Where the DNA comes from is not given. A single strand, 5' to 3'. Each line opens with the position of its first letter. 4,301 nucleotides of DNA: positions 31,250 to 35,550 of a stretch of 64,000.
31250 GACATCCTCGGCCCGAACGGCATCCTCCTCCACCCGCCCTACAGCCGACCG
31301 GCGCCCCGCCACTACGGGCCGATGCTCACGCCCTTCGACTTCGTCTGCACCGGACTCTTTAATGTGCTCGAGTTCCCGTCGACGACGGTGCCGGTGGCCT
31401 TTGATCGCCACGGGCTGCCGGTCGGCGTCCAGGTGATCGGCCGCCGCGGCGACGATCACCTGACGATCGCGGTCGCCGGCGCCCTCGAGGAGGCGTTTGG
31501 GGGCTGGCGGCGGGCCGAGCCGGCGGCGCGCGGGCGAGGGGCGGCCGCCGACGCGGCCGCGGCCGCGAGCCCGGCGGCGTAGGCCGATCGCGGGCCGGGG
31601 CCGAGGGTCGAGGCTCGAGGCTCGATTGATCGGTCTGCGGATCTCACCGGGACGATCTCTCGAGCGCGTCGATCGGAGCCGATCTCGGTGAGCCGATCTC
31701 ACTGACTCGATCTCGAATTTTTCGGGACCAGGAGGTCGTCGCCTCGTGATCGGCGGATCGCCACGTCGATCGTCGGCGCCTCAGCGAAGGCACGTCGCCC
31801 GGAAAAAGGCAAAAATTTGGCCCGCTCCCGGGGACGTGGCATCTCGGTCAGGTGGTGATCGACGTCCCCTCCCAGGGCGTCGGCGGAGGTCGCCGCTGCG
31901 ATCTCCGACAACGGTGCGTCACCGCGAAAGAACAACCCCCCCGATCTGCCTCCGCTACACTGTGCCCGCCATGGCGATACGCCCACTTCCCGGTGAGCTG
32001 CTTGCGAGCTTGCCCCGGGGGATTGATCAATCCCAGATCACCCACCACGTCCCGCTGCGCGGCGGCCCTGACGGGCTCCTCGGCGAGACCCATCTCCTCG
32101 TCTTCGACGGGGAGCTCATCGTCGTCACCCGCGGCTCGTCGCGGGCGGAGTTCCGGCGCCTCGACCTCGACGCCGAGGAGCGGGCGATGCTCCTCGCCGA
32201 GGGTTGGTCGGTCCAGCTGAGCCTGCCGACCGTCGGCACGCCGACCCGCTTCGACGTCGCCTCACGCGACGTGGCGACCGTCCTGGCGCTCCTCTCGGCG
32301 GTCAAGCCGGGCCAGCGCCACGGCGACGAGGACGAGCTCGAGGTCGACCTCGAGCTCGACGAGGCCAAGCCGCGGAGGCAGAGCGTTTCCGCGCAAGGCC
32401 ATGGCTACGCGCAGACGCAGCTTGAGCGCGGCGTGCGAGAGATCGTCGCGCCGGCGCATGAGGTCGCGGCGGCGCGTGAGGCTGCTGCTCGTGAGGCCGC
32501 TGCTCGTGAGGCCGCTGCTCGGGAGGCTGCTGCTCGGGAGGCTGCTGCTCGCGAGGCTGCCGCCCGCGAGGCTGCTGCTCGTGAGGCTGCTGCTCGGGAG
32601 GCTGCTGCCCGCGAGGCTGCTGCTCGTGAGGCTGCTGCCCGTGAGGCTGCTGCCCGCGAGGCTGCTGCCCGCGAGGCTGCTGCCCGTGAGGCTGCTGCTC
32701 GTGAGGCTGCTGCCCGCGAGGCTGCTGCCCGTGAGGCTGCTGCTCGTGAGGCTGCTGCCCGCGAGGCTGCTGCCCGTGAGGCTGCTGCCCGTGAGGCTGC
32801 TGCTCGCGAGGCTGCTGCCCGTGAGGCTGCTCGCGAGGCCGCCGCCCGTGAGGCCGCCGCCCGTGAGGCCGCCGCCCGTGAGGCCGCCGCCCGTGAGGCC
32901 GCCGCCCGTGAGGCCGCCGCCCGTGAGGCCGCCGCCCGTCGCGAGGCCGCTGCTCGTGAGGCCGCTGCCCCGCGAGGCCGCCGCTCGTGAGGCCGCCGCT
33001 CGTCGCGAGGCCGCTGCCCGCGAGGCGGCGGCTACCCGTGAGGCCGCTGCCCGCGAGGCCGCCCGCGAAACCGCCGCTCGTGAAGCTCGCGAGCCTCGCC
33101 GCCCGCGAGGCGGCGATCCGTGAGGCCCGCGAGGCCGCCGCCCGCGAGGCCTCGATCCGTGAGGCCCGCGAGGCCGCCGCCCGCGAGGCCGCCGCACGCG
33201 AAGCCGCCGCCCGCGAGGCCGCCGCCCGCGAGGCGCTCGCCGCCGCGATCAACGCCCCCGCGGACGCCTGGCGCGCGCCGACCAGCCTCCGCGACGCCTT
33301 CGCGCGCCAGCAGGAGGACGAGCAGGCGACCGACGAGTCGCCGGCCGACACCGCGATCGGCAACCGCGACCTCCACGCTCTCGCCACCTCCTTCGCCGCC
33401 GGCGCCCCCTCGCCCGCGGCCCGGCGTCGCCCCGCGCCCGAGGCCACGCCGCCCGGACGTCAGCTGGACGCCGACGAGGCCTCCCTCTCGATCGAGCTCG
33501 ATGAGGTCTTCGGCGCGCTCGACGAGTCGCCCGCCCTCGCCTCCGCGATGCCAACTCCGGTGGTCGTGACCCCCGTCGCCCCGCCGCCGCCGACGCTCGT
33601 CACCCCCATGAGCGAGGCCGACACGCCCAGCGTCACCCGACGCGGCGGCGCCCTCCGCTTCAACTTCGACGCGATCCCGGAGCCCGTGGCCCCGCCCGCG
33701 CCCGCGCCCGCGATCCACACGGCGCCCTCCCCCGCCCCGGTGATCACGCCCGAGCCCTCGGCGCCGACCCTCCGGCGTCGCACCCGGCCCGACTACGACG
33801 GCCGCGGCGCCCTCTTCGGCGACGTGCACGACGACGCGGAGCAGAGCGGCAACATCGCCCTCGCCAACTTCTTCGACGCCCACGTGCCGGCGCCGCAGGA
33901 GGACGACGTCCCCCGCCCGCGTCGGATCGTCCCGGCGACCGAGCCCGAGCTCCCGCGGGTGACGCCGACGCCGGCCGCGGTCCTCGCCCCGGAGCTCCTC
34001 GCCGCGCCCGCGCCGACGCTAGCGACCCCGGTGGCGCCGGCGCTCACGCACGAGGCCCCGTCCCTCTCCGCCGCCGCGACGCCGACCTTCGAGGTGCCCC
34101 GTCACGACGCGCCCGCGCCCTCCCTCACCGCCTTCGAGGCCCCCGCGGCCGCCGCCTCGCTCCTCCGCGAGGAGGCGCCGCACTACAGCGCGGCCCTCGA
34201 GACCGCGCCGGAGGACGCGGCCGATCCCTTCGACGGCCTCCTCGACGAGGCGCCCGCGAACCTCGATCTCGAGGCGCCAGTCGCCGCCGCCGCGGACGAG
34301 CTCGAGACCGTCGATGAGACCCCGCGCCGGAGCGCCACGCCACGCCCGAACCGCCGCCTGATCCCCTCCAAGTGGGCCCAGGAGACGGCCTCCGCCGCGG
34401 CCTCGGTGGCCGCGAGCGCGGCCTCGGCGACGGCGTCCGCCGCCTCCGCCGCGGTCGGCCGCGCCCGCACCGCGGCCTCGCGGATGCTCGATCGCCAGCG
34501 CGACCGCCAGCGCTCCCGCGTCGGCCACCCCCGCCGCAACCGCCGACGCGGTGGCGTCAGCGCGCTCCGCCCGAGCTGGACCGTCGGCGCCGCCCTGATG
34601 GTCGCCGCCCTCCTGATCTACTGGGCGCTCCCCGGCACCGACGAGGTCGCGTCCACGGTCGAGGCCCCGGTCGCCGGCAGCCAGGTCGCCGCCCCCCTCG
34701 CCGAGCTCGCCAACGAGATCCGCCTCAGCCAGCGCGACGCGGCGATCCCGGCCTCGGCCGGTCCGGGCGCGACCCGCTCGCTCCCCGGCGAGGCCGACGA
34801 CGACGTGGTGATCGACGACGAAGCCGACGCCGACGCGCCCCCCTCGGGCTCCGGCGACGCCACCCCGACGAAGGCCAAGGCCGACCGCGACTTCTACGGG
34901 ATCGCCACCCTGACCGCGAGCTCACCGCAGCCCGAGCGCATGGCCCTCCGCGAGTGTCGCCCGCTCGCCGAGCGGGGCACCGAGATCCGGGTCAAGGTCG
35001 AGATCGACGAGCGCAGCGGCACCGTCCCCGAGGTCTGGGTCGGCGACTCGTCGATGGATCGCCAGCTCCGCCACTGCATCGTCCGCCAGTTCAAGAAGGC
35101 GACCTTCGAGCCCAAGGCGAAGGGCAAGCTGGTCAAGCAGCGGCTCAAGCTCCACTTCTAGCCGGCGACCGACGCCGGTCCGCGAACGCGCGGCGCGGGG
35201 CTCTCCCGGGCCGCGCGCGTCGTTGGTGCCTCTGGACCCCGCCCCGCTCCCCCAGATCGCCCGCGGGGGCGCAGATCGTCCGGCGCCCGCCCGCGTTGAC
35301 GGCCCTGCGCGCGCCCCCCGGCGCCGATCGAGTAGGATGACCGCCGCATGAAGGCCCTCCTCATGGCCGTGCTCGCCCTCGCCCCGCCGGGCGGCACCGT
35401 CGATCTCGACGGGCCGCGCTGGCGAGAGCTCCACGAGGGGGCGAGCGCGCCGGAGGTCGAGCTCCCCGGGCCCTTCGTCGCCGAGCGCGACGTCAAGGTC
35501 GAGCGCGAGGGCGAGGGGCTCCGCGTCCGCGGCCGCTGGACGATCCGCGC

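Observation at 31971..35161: Gene encoding a ~250-residue (REAAA)n single-alpha-helix ruler, broken by two +1 frameshifts within its 15-bp tandem repeat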

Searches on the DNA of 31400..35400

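Call 79: search_rna_families(source=window, start=31400, end=35400, threshold=evalue, max_evalue=1)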
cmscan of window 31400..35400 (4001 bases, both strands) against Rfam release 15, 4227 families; matches with E-value up to 1: 5.
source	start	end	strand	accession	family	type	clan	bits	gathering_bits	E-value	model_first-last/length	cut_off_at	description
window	32986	33038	+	RF03937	mir-9456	Gene; miRNA;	-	21.9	80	0.75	1-68/68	no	mir-9456 microRNA precursor family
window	32326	32353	-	RF03908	MIR6459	Gene; miRNA;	-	20.6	100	0.58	1-87/87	no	MIR6459 microRNA precursor family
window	32326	32353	+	RF03908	MIR6459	Gene; miRNA;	-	20.5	100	0.6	1-87/87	no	MIR6459 microRNA precursor family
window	32067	32132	-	RF01276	sR53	Gene; snRNA; snoRNA; CD-box;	-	18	49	0.6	1-60/60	no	Small nucleolar RNA sR53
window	31794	31829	-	RF02126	GHRLOS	Gene; lncRNA;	-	17.5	48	0.43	1-70/70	no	Ghrelin opposite strand RNA conserved region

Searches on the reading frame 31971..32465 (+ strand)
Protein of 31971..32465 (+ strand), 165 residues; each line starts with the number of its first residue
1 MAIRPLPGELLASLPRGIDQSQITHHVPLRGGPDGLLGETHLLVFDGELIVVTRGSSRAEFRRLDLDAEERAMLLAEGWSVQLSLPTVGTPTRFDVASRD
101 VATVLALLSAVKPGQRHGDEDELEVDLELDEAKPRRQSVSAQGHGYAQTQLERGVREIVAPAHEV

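Call 7: search_protein_families(library=pfam, max_evalue=1, proteins=[window:31971-32465:+])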
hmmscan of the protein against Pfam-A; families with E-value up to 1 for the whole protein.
seq(165 aa): 0 families

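Call 8: search_protein_families(library=ncbifam, max_evalue=1, proteins=[window:31971-32465:+])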
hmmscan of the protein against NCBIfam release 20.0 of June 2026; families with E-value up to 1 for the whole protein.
seq(165 aa): 0 families

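Call 13: find_homologous_proteins(query=window:31971-32465:+, max_evalue=0.01)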
Query seq(165 aa) (165 aa): 2 proteins with E <= 0.01 among 301 candidates.
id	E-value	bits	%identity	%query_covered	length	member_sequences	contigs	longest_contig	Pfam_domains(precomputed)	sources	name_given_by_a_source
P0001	8.3e-50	187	84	67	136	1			-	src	-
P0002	8.4e-43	164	67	77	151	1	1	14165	-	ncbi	ncbi:MAG: hypothetical protein R3B09_34590 [Nannocystaceae bacterium]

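Call 15: find_encoding_contigs(protein=P0002, flank=10000)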
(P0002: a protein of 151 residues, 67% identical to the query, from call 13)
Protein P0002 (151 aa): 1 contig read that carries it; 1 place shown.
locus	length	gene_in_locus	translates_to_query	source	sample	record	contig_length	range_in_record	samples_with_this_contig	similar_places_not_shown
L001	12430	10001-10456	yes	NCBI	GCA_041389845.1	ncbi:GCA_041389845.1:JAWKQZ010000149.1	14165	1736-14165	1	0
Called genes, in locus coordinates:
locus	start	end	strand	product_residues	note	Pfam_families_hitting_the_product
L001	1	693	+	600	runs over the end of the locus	PF00270:DEAD, PF00271:Helicase_C, PF25399:DeaD_dimer, PF03880:DbpA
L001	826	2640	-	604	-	-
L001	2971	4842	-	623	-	PF05359:DUF748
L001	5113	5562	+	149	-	PF11964:SpoIIAA-like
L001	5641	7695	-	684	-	PF24251:DUF7453 (faint), PF13948:DUF4215 (faint)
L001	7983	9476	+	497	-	PF01425:Amidase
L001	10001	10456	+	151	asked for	-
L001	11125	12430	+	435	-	?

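Call 16: find_encoding_contigs(protein=P0001, flank=10000)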
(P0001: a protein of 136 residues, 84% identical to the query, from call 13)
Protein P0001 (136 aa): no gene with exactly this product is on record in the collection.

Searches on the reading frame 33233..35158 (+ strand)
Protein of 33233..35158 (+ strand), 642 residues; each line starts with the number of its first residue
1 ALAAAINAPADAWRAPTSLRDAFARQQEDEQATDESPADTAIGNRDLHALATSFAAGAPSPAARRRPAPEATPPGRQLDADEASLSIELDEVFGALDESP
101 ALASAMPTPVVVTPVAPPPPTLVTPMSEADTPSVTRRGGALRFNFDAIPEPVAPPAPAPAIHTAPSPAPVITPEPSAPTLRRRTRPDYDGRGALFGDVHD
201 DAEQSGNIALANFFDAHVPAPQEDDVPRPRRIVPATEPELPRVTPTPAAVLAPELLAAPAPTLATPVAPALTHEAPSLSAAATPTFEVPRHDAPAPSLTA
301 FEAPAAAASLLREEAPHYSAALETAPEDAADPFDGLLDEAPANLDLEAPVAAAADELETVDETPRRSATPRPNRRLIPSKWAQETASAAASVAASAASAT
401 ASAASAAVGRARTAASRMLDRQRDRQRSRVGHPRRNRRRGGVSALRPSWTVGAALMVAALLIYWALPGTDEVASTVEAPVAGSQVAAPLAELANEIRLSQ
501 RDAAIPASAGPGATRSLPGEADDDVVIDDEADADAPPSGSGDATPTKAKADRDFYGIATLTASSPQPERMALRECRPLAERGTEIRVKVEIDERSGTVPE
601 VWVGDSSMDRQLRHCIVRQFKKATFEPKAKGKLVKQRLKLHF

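Call 7: search_protein_families(library=pfam, max_evalue=1, proteins=[window:33233-35158:+])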
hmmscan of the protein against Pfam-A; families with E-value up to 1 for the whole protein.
seq(642 aa): 0 families

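Call 8: search_protein_families(library=ncbifam, max_evalue=1, proteins=[window:33233-35158:+])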
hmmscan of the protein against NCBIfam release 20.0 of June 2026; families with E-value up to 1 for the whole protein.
seq(642 aa): 4 families
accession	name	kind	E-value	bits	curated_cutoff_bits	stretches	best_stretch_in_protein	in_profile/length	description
NF033768.1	myxo_SS_tail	domain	0.0011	19.1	40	1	584-639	34-88/92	AgmX/PglI C-terminal domain-containing protein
TIGR01352.1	tonB_Cterm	subfamily_domain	0.028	14.8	27.1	1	580-640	12-71/76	TonB family protein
NF033598.2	elast_bind_EbpS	equivalog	0.032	13.1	300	1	387-466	250-327/498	elastin-binding protein EbpS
NF041501.1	cola_mem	domain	0.038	13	150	1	388-494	11-116/312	FGLLP motif-containing membrane protein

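Call 21: find_homologous_proteins(query=window:33233-35158:+, max_evalue=0.01)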
Query seq(642 aa) (642 aa): 5 proteins with E <= 0.01 among 8000 candidates.
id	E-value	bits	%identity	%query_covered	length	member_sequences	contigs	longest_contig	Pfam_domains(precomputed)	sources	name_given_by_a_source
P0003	0.0e+0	1346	100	100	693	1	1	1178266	-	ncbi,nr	ncbi:MAG: hypothetical protein H6711_05805 [Myxococcales bacterium]|nr:hypothetical protein [Myxococ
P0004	3.8e-79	285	53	43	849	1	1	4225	-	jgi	jgi:hypothetical protein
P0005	7.7e-77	278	50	46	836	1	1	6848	-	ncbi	-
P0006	3.4e-75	272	60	31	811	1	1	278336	-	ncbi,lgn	-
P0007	7.4e-66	241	50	44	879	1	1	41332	-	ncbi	-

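Call 24: find_encoding_contigs(protein=P0006, flank=10000, max_places=2)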
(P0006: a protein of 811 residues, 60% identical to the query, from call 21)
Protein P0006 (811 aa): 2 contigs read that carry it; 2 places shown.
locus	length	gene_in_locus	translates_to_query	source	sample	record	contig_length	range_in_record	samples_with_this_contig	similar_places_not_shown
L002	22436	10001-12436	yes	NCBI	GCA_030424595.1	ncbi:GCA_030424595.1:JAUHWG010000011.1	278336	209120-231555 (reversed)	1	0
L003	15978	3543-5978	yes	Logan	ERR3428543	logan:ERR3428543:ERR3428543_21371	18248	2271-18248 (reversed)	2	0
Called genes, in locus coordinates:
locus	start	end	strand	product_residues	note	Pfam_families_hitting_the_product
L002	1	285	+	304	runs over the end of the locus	PF00005:ABC_tran, PF02463:SMC_N (faint), PF13304:AAA_21 (faint)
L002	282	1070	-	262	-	-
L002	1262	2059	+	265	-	-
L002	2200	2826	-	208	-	PF01330:RuvA_N, PF00633:HHH (faint), PF14520:HHH_5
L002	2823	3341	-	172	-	PF02075:RuvC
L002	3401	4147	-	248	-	PF20772:TACO1_YebC_N, PF01709:Transcrip_reg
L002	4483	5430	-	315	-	-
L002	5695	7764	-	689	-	-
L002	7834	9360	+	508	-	PF01425:Amidase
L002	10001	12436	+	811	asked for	-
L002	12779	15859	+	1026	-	-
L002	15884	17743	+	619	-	-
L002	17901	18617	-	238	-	-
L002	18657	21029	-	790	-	PF23139:OB_YrrC, PF14520:HHH_5 (faint), PF14490:HHH_RecD2, PF13604:AAA_30, PF05127:NAT10_TcmA_helicase (weak), PF13245:AAA_19, PF18335:SH3_13, PF13538:UvrD_C_2, +3 more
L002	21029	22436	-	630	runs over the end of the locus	-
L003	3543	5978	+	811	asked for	-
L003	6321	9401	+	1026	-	-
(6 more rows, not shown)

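Call 25: find_encoding_contigs(protein=P0007, flank=10000, max_places=2)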
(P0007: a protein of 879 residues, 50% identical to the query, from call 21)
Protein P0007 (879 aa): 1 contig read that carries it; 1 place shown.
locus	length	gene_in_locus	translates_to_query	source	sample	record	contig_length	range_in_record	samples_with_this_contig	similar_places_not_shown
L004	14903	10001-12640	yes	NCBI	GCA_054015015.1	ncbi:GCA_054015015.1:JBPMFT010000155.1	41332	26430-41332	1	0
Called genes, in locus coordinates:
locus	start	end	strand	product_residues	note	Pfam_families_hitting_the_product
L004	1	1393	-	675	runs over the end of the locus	PF08497:Radical_SAM_N, PF04055:Radical_SAM, PF11842:DUF3362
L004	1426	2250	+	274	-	PF13476:AAA_23 (faint), PF00005:ABC_tran, PF02463:SMC_N (faint), PF13304:AAA_21 (faint)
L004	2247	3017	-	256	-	-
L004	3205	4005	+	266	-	-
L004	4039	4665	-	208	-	PF01330:RuvA_N, PF00633:HHH (faint), PF14520:HHH_5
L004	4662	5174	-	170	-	PF02075:RuvC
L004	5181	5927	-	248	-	PF20772:TACO1_YebC_N, PF01709:Transcrip_reg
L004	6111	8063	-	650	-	-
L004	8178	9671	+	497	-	PF01425:Amidase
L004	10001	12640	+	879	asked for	-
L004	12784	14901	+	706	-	?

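Call 26: search_protein_families(library=ncbifam, max_evalue=0.1, proteins=[P0006])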
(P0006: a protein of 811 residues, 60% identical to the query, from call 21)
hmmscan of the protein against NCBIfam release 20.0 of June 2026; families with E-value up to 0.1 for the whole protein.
P0006 (811 aa): 2 families
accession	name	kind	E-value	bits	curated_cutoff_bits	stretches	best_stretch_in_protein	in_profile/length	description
TIGR01352.1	tonB_Cterm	subfamily_domain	0.0039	17.5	27.1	1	751-810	14-72/76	TonB family protein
NF033768.1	myxo_SS_tail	domain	0.018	15.2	40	1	754-804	35-84/92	AgmX/PglI C-terminal domain-containing protein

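Call 29: find_encoding_contigs(protein=P0003, flank=6000, max_places=2)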
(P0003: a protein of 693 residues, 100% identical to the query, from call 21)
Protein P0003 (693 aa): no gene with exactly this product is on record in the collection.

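Call 71: find_encoding_contigs(protein=P0049, flank=10000, max_places=6)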
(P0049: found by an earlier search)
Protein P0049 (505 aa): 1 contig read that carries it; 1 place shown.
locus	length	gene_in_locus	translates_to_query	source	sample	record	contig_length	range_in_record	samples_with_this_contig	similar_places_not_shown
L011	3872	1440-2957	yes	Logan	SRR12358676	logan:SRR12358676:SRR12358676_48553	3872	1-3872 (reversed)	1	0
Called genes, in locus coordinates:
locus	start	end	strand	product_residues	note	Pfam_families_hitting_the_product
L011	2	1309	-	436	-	?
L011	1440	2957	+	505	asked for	PF01425:Amidase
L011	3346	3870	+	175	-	?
